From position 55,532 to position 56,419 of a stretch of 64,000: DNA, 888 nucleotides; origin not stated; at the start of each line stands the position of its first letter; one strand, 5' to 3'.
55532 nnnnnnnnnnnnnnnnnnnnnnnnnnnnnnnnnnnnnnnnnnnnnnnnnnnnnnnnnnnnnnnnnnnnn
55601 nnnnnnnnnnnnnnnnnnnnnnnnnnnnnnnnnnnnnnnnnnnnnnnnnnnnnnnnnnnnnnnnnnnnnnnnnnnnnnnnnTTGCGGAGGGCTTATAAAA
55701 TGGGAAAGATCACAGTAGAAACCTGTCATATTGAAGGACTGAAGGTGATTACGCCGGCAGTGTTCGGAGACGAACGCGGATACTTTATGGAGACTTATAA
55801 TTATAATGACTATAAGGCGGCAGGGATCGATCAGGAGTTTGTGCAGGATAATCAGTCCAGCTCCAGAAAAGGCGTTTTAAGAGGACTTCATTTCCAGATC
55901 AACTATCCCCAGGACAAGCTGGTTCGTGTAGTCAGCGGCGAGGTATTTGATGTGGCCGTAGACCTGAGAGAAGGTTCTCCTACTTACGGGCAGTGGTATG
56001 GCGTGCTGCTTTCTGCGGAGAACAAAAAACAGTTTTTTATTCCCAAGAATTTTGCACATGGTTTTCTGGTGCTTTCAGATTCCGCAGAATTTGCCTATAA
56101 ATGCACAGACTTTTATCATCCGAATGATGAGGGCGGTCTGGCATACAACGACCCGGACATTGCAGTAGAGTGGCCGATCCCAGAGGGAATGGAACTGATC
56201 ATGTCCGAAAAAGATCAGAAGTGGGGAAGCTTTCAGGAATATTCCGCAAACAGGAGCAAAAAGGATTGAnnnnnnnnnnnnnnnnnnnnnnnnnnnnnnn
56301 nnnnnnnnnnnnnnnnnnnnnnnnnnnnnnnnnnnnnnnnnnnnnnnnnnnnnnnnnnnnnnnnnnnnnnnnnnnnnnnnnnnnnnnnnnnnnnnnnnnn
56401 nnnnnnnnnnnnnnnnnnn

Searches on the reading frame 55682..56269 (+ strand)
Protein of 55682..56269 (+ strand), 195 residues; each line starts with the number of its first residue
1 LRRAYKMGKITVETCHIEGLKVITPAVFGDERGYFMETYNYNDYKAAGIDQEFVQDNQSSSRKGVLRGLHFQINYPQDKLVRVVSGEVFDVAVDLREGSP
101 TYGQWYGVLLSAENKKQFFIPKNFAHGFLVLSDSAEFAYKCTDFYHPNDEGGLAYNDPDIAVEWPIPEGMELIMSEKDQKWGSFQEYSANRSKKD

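Call 4: search_protein_families(library=pfam, proteins=[window:55682-56269:+], max_evalue=0.01)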
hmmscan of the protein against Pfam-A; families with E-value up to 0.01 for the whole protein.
window:55682-56269:+ (195 aa): 1 family
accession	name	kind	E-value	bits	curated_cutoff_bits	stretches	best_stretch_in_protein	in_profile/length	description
PF00908.23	dTDP_sugar_isom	-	4.2e-74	248.3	27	1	15-186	2-168/168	dTDP-4-dehydrorhamnose 3,5-epimerase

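Call 5: search_protein_families(library=ncbifam, proteins=[window:55682-56269:+], max_evalue=0.01)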
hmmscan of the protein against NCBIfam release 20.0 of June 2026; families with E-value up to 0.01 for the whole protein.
window:55682-56269:+ (195 aa): 1 family
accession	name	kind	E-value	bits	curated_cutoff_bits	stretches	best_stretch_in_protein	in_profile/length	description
TIGR01221.1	rmlC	equivalog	3.4e-76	255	155.75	1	14-186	4-174/176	dTDP-4-dehydrorhamnose 3,5-epimerase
